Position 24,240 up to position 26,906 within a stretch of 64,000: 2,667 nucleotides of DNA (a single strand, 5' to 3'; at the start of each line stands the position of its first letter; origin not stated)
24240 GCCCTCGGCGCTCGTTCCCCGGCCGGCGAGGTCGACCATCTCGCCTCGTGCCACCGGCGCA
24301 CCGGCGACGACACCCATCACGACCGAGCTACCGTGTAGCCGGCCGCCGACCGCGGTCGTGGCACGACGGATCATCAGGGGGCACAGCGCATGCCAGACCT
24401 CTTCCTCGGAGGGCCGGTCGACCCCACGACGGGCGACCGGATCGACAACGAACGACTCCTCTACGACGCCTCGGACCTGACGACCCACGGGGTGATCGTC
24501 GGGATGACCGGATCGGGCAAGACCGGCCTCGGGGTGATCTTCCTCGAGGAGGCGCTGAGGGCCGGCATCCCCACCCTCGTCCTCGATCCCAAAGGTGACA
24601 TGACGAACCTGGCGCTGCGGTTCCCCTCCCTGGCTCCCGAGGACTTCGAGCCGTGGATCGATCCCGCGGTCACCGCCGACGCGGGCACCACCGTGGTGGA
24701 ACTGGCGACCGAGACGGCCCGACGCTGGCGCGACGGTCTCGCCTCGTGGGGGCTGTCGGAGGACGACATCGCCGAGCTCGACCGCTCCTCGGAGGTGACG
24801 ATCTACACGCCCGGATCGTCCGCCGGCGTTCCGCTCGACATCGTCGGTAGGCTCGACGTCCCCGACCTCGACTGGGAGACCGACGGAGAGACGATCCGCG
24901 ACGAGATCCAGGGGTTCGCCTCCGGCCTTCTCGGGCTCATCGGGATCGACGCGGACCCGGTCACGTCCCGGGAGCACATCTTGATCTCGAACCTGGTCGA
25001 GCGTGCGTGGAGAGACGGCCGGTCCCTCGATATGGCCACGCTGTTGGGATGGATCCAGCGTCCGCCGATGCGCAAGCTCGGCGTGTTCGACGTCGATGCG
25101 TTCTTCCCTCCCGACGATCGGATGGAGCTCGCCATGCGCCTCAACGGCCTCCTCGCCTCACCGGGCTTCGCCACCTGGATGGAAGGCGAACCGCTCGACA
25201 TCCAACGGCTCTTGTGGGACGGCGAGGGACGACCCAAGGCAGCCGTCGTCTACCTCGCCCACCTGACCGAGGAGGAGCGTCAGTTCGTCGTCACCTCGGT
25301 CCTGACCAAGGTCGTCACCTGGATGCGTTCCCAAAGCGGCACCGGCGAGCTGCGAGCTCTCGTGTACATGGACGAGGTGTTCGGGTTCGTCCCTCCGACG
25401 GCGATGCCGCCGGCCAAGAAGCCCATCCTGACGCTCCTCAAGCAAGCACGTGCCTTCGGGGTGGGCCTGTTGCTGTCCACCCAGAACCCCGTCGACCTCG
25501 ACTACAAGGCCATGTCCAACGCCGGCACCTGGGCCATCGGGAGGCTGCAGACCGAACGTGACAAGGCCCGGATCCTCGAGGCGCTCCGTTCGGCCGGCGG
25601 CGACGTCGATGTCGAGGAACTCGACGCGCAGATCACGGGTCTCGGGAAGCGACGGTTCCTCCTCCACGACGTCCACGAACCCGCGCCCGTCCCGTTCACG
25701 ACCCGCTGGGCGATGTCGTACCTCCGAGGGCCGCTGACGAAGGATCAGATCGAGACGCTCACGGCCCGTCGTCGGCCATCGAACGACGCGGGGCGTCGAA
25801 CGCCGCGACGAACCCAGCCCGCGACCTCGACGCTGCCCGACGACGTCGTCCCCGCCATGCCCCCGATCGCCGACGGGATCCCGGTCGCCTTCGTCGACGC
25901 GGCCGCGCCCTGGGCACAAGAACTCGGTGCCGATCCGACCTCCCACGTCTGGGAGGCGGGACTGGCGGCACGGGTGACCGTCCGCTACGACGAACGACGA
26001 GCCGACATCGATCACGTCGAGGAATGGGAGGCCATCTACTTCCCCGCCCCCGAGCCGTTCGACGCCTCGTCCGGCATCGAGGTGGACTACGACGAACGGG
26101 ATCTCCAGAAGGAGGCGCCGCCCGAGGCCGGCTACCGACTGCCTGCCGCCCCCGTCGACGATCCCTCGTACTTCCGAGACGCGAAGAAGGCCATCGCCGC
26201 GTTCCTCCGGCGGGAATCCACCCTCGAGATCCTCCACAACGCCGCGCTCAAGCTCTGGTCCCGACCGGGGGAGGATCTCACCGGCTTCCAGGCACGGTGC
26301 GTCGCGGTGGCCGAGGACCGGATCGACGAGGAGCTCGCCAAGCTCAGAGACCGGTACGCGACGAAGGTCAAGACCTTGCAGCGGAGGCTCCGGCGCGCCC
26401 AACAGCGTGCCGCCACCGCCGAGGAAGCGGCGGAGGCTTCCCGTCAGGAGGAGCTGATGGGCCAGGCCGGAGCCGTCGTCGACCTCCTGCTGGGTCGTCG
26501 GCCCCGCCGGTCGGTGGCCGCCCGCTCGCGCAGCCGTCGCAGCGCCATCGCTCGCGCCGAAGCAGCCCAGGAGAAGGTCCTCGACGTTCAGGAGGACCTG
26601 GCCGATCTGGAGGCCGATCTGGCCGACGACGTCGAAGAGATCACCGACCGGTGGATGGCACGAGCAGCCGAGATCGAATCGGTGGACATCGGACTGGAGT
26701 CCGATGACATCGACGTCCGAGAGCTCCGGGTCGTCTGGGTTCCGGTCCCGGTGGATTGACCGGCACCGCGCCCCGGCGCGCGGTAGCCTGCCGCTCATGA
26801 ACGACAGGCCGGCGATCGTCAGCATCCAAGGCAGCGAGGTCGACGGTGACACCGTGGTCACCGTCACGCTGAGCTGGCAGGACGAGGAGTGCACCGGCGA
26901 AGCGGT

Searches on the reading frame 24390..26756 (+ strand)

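Call 51: search_protein_families(library=pfam, proteins=[window:24390-26756:+], max_evalue=0.00001)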
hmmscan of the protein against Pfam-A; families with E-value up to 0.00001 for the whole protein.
window:24390-26756:+ (789 aa): 1 family
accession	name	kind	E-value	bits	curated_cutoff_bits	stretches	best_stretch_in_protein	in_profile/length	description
PF01935.23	DUF87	-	4.2e-08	34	23.2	1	28-75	20-68/220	Helicase HerA, central domain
